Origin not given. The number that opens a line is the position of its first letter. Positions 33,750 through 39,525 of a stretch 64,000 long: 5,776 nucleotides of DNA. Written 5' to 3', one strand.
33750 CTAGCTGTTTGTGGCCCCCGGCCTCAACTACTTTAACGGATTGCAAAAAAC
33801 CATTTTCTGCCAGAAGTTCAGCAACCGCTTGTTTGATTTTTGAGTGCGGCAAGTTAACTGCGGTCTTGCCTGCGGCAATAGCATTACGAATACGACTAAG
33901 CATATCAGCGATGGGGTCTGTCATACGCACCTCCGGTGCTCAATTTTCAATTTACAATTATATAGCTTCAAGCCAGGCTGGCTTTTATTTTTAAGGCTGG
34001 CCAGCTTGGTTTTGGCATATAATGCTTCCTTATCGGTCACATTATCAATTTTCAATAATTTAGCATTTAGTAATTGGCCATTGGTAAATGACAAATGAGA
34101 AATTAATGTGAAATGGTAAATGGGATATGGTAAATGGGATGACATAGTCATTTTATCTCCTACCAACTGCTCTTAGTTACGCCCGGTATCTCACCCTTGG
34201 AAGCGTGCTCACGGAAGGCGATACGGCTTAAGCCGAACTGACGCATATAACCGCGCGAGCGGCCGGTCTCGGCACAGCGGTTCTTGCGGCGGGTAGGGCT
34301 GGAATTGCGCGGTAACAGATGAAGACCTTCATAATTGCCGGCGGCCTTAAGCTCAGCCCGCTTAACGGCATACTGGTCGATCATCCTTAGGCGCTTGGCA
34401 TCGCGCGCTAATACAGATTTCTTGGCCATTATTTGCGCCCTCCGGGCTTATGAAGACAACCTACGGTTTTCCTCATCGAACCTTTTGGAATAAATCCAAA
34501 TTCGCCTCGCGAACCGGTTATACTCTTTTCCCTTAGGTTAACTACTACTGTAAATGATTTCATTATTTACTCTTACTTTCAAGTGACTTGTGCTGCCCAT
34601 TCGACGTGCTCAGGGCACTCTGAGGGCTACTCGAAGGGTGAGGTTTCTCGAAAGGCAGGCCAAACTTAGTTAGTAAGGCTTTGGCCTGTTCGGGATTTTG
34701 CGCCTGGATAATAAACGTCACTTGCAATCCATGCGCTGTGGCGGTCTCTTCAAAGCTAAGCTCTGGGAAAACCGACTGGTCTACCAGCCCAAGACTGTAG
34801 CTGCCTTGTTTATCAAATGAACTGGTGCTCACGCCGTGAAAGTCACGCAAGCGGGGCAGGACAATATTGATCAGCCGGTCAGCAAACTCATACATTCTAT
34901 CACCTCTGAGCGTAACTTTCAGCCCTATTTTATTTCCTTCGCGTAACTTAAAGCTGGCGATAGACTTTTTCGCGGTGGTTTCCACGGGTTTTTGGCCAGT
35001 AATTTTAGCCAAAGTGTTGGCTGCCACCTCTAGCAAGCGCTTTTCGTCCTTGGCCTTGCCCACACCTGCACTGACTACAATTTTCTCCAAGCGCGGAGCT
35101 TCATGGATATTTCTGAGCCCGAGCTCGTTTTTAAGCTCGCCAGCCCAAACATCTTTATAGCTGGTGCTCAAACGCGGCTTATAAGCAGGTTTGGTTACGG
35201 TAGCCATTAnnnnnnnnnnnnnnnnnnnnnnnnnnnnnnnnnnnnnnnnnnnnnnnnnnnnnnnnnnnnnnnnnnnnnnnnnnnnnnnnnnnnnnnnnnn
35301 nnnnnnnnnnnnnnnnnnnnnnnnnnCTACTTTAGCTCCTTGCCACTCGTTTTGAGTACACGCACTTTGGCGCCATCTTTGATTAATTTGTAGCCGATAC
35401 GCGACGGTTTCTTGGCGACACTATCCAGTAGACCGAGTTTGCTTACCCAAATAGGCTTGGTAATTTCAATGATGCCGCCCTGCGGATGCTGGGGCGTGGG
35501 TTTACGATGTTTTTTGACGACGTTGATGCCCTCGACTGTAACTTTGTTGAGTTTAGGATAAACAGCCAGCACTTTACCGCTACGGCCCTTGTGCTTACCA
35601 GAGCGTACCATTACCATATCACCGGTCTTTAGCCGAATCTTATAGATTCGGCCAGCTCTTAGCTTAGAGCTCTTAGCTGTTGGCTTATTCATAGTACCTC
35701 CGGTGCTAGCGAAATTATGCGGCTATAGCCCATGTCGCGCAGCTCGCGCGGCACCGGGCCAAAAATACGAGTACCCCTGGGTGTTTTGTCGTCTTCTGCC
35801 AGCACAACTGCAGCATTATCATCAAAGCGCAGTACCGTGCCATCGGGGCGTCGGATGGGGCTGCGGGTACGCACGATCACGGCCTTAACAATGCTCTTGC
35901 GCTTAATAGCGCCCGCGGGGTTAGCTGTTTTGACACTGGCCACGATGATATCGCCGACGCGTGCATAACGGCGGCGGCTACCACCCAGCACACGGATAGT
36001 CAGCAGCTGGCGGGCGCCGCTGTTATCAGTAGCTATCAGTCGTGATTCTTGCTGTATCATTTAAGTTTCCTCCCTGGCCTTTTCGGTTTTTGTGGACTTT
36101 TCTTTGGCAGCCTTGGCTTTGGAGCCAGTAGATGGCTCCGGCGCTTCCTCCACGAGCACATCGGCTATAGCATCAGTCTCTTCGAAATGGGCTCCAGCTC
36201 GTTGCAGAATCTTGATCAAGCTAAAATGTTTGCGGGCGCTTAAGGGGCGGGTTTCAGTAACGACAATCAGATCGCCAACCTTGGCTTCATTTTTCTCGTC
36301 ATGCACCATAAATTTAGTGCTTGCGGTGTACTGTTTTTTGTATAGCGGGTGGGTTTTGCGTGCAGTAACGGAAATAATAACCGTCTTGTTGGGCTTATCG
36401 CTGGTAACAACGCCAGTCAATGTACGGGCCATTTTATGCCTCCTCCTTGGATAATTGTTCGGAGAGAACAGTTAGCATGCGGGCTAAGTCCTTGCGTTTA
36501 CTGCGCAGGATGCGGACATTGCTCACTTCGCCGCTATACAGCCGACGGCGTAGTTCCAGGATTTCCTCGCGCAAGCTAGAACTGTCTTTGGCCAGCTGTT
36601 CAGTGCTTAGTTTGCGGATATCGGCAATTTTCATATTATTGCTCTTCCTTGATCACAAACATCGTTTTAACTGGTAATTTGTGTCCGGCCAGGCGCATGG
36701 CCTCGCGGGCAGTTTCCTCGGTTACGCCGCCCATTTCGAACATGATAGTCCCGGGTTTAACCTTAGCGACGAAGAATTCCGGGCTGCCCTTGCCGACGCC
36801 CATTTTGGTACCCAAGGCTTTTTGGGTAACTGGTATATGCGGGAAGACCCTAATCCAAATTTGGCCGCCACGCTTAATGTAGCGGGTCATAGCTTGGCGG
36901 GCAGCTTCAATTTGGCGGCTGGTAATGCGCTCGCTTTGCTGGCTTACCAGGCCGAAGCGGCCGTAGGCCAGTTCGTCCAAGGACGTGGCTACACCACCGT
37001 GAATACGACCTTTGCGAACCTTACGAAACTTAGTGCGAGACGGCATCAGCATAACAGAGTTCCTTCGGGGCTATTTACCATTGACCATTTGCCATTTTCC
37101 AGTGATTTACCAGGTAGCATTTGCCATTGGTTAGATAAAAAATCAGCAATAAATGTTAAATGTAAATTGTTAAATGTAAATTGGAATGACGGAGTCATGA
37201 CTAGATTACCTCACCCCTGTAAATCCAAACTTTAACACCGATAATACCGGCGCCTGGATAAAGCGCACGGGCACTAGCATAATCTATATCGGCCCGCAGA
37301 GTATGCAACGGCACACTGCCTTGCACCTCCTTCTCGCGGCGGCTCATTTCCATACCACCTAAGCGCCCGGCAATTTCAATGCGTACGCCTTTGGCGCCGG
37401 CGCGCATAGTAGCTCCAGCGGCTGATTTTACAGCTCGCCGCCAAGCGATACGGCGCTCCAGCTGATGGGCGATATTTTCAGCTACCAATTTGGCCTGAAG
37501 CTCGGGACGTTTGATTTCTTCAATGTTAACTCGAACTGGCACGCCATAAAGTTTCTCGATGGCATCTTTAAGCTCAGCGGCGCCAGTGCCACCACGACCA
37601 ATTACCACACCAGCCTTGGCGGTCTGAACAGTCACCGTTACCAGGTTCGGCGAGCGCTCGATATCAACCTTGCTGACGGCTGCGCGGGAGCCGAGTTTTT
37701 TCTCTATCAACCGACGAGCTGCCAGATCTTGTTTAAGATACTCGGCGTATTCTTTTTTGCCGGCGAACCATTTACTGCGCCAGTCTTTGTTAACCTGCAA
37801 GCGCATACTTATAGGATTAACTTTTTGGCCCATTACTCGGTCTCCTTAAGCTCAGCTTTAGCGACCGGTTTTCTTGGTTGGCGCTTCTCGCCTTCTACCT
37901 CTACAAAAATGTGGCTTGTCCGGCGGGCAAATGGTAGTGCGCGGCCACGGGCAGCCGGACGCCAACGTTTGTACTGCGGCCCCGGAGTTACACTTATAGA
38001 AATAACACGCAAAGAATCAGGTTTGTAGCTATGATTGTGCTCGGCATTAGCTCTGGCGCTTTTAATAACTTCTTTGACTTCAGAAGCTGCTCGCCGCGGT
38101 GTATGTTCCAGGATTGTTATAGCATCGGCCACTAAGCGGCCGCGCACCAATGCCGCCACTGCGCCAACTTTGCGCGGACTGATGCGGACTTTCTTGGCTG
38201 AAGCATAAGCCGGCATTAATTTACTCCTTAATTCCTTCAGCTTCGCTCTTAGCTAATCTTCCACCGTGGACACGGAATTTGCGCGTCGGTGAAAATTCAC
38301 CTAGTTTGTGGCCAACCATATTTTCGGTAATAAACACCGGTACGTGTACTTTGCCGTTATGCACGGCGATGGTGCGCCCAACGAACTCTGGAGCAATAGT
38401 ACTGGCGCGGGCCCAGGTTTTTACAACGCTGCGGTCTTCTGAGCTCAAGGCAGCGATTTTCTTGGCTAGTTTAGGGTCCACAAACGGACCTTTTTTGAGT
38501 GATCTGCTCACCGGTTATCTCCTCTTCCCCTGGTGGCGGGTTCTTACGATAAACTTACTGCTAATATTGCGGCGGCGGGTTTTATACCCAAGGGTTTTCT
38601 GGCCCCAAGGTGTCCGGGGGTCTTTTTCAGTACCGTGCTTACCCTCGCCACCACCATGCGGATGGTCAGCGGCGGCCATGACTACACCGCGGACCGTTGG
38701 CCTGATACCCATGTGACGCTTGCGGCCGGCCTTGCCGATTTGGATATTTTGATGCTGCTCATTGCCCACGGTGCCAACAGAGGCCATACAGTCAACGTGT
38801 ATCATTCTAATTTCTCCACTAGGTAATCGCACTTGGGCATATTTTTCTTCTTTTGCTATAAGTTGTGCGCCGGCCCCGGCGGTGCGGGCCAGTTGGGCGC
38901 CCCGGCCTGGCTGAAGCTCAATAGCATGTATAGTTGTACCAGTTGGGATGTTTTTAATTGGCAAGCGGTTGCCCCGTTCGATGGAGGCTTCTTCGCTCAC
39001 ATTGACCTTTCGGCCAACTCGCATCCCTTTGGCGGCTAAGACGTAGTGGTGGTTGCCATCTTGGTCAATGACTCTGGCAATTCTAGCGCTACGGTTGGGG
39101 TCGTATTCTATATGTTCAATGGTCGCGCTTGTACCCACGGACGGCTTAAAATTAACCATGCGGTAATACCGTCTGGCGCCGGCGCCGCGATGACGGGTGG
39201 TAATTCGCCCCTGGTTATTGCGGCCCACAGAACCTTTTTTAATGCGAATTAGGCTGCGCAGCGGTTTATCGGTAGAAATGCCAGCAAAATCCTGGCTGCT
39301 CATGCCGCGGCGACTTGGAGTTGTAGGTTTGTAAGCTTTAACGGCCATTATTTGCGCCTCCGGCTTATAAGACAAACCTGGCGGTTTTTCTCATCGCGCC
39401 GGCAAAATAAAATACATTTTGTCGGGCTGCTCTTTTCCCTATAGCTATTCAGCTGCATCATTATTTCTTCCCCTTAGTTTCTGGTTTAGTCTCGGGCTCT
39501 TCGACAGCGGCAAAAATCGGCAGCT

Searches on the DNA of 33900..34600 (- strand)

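Call 46: search_rna_families(source=window, start=33900, end=34600, threshold=evalue, max_evalue=10, show_alignments=2)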
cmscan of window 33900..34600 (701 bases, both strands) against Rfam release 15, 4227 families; matches with E-value up to 10: 4.
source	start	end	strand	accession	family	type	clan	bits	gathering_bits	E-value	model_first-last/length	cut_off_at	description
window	34466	34503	+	RF04360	psbT-asRNA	Gene; antisense;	-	19.8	48.5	0.3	1-38/38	no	Plastid psbT antisense RNA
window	34127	34165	+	RF00531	snoMe28S-Gm3113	Gene; snRNA; snoRNA; CD-box;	-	17.7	70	3.8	1-84/84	no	Small nucleolar RNA Me28S-Gm3113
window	34036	34095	+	RF00068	SNORD21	Gene; snRNA; snoRNA; CD-box;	-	17.2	63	4.3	1-95/95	no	Small nucleolar RNA SNORD21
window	34370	34437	+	RF02823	LPR69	Gene; sRNA;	-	14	40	4.4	1-82/82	no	Legionella RNA 69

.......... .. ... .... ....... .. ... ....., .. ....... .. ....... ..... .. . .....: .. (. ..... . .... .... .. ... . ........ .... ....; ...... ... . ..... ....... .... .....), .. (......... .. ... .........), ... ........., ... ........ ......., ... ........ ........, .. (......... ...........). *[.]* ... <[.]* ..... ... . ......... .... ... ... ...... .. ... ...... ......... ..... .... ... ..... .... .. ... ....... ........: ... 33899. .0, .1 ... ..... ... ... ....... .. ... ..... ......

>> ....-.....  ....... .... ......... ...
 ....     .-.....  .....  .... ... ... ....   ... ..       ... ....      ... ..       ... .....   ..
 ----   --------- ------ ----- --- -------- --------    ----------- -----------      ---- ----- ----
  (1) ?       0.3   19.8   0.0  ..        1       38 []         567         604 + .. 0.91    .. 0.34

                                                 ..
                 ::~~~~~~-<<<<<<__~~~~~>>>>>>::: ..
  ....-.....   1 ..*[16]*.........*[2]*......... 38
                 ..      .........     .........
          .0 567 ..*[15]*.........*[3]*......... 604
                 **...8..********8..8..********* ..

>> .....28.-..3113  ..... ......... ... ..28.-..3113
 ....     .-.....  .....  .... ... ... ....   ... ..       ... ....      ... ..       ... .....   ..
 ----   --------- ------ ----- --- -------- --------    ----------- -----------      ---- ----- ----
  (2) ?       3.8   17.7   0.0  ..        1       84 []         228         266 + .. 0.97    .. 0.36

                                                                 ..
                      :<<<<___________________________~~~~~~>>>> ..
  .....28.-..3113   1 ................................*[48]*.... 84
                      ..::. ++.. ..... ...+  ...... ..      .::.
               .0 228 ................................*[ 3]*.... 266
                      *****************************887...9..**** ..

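Call 94: search_with_rna_model(model_id=R1, sources=[L221, L223], filters=off, max_evalue=1)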
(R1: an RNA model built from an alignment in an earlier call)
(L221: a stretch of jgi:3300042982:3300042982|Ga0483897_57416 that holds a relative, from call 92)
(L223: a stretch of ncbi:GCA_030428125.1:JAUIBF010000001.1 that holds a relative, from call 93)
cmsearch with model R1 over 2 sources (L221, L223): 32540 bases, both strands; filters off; matches with E-value up to 1: 3.
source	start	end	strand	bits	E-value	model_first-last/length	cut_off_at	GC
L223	10637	10717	+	35.6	4.6e-07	1-95/95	no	0.4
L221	7901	7979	+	23.3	0.00042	1-95/95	no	0.42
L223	16027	16105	+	11.2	0.36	1-95/95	no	0.39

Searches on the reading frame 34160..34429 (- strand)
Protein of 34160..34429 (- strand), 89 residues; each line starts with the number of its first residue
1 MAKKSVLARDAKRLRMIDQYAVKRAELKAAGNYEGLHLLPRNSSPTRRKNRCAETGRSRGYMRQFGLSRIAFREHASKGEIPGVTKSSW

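Call 45: find_homologous_proteins(query=window:34160-34429:-)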
Query window:34160-34429:- (89 aa): 7997 proteins with E <= 0.001 among 8000 candidates; the best 120 are listed.
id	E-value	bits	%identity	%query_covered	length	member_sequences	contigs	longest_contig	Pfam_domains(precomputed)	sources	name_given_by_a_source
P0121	2.5e-51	189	100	100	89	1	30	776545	PF00253.28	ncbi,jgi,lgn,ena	ncbi:MAG: 30S ribosomal protein S14 [Candidatus Saccharimonadales bacterium]|jgi:small subunit ribos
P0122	2.6e-48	179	94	100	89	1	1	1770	PF00253.28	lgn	-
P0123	1.1e-46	174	92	100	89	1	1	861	PF00253.28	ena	-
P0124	1.6e-45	170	91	100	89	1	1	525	PF00253.28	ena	-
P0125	1.6e-45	170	90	100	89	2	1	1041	PF00253.28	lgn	-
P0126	1.8e-45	170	91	100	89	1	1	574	PF00253.28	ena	-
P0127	1.9e-45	170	89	100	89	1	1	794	PF00253.28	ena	-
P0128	8.6e-45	168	90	100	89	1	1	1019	PF00253.28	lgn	-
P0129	8.8e-45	168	90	100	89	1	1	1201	PF00253.28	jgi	-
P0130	9.3e-45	168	87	100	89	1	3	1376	PF00253.28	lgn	-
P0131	1.1e-44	168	88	100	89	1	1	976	PF00253.28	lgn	-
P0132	1.4e-44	167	89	100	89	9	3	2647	PF00253.28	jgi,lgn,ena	-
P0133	1.8e-44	167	89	100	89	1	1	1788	PF00253.28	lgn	-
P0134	1.9e-44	167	85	100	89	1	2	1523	PF00253.28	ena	-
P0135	3.2e-44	166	89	100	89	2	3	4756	PF00253.28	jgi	jgi:small subunit ribosomal protein S14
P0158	1.8e-43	164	88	100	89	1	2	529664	PF00253.28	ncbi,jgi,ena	-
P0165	3.1e-43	163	85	100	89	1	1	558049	PF00253.28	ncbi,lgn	-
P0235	2.8e-42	160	87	100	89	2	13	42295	PF00253.28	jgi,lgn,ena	jgi:small subunit ribosomal protein S14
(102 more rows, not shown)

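Call 47: find_encoding_contigs(protein=P0158, flank=2000, max_places=3)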
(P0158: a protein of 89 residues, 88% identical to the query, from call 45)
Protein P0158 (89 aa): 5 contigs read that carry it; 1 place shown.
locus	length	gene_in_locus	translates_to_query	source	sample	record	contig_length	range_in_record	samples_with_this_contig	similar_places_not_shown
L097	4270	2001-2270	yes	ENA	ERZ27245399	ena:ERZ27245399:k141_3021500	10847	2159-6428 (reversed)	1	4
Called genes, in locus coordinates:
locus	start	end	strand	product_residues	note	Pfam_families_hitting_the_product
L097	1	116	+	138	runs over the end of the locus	PF00252:Ribosomal_L16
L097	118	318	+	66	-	PF00831:Ribosomal_L29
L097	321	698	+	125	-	PF00366:Ribosomal_S17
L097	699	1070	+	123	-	PF00238:Ribosomal_L14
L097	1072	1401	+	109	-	PF00467:KOW, PF17136:ribosomal_L24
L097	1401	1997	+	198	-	PF00281:Ribosomal_L5, PF00673:Ribosomal_L5_C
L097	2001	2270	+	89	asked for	PF00253:Ribosomal_S14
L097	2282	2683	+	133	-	PF00410:Ribosomal_S8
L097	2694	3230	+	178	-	PF00347:Ribosomal_L6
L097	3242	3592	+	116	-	PF00861:Ribosomal_L18p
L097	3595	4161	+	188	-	PF00333:Ribosomal_S5, PF03719:Ribosomal_S5_C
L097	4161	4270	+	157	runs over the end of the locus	PF00828:Ribosomal_L27A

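Call 48: find_encoding_contigs(protein=P0235, flank=2000, max_places=5)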
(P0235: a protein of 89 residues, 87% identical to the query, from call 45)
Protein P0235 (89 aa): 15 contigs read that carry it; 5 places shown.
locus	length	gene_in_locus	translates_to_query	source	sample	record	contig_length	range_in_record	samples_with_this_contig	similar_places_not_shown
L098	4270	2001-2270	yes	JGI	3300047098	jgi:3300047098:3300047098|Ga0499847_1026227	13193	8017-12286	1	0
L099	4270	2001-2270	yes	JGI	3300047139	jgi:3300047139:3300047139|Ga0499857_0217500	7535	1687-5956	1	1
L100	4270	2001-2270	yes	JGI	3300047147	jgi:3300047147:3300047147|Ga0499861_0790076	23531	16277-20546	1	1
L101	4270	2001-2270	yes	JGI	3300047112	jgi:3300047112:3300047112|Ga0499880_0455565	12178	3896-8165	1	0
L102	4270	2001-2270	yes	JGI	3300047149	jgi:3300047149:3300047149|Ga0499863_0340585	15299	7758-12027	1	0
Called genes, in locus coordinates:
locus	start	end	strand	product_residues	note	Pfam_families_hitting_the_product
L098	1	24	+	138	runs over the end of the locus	PF00252:Ribosomal_L16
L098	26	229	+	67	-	PF00831:Ribosomal_L29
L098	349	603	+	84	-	PF00366:Ribosomal_S17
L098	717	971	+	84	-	PF00238:Ribosomal_L14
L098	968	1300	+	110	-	PF00467:KOW, PF17136:ribosomal_L24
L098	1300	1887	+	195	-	PF00281:Ribosomal_L5, PF00673:Ribosomal_L5_C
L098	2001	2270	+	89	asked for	PF00253:Ribosomal_S14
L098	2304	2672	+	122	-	PF00410:Ribosomal_S8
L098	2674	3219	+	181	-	PF00347:Ribosomal_L6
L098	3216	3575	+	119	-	PF00861:Ribosomal_L18p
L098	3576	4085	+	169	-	PF00333:Ribosomal_S5, PF03719:Ribosomal_S5_C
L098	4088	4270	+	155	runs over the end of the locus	PF00828:Ribosomal_L27A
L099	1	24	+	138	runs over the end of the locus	PF00252:Ribosomal_L16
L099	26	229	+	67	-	PF00831:Ribosomal_L29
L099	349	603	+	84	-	PF00366:Ribosomal_S17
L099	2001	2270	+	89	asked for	PF00253:Ribosomal_S14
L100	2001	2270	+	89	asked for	PF00253:Ribosomal_S14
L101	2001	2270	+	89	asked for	PF00253:Ribosomal_S14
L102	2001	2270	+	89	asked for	PF00253:Ribosomal_S14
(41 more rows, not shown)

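Call 49: find_encoding_contigs(protein=P0165, flank=2000, max_places=3)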
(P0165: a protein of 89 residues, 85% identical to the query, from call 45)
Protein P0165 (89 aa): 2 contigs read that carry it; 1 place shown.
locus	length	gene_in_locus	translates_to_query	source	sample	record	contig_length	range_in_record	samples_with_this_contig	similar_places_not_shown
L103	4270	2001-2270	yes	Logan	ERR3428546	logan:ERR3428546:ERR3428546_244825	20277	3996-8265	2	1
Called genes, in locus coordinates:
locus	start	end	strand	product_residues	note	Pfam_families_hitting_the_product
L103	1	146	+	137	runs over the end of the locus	PF00252:Ribosomal_L16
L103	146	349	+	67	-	PF00831:Ribosomal_L29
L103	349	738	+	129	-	PF00366:Ribosomal_S17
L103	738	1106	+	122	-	PF00238:Ribosomal_L14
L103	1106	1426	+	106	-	PF22682:Ribosomal_uL24m-like (weak), PF00467:KOW, PF17136:ribosomal_L24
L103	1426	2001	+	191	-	PF00281:Ribosomal_L5, PF00673:Ribosomal_L5_C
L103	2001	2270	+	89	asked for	PF00253:Ribosomal_S14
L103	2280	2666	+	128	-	PF00410:Ribosomal_S8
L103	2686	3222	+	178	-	PF00347:Ribosomal_L6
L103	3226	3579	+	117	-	PF00861:Ribosomal_L18p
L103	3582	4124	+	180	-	PF00333:Ribosomal_S5, PF03719:Ribosomal_S5_C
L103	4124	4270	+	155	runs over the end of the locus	PF00828:Ribosomal_L27A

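Call 92: find_encoding_contigs(protein=P0235, flank=8000, max_places=2)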
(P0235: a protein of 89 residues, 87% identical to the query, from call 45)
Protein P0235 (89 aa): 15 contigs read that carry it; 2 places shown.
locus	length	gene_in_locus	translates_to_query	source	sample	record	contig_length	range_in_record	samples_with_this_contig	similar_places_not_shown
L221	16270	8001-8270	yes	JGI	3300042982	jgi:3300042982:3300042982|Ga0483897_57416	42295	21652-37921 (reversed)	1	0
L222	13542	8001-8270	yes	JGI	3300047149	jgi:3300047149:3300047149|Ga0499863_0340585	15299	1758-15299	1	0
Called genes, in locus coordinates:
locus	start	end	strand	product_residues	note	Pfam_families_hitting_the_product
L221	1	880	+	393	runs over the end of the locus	PF00009:GTP_EFTU, PF03144:GTP_EFTU_D2, PF03143:GTP_EFTU_D3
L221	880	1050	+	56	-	-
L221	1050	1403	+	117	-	PF00338:Ribosomal_S10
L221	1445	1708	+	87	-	-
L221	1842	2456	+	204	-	PF00297:Ribosomal_L3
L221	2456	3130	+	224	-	PF00573:Ribosomal_L4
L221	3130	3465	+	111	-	PF00276:Ribosomal_L23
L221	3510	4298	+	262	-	PF00181:Ribosomal_L2_N, PF03947:Ribosomal_L2_C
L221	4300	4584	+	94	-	PF00203:Ribosomal_S19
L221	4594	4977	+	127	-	PF00237:Ribosomal_L22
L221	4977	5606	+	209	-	PF07650:KH_2, PF00189:Ribosomal_S3_C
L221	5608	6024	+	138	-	PF00252:Ribosomal_L16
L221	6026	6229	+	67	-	PF00831:Ribosomal_L29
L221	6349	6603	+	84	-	PF00366:Ribosomal_S17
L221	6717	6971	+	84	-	PF00238:Ribosomal_L14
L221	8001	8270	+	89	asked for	PF00253:Ribosomal_S14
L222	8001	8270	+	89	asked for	PF00253:Ribosomal_S14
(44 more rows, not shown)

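Call 93: find_encoding_contigs(protein=P0165, flank=8000, max_places=1)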
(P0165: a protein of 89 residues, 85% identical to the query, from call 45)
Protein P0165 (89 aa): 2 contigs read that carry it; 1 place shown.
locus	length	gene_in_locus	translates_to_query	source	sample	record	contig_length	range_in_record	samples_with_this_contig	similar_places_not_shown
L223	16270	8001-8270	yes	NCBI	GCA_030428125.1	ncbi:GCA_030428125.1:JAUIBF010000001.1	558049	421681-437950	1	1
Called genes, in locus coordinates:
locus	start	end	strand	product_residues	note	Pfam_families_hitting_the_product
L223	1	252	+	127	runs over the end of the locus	PF00338:Ribosomal_S10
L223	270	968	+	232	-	-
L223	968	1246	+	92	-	-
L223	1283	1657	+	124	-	-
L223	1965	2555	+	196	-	PF00297:Ribosomal_L3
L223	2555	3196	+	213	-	PF00573:Ribosomal_L4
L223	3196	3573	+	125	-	PF00276:Ribosomal_L23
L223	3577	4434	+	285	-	PF00181:Ribosomal_L2_N, PF03947:Ribosomal_L2_C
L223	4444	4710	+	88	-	PF00203:Ribosomal_S19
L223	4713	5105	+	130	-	PF00237:Ribosomal_L22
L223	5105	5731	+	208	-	PF07650:KH_2, PF00189:Ribosomal_S3_C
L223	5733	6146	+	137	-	PF00252:Ribosomal_L16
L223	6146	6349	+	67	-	PF00831:Ribosomal_L29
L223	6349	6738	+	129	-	PF00366:Ribosomal_S17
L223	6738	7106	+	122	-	PF00238:Ribosomal_L14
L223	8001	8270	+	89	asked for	PF00253:Ribosomal_S14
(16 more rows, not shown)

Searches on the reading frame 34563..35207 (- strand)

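Call 101: search_protein_families(library=pfam, proteins=[window:34563-35207:-], max_evalue=0.00001)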
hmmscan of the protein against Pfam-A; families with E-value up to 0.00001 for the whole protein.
window:34563-35207:- (214 aa): 2 families
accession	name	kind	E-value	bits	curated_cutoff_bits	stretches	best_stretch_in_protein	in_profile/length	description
PF00673.26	Ribosomal_L5_C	-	1.2e-32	112.3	27.8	1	93-186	1-94/94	ribosomal L5P family C-terminus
PF00281.24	Ribosomal_L5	-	9e-24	84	34.9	1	33-89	1-57/57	Ribosomal protein L5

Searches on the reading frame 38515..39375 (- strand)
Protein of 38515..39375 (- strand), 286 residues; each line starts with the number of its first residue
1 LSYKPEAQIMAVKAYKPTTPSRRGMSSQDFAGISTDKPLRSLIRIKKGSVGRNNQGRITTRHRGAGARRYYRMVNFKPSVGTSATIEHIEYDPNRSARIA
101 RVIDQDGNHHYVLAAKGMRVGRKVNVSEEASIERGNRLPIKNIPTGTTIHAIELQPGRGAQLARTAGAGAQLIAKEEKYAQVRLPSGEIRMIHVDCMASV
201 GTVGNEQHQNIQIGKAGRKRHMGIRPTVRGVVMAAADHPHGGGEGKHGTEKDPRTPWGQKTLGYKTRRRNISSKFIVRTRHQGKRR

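Call 101: search_protein_families(library=pfam, proteins=[window:38515-39375:-], max_evalue=0.00001)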
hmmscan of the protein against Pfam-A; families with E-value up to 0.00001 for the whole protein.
window:38515-39375:- (286 aa): 2 families
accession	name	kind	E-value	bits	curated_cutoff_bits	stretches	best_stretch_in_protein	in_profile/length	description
PF03947.24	Ribosomal_L2_C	-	3e-53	179.6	33.7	1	134-258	2-126/126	Ribosomal Proteins L2, C-terminal domain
PF00181.30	Ribosomal_L2_N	-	1.6e-26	92.5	23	1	51-124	1-75/77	Ribosomal Proteins L2, RNA binding N-terminal domain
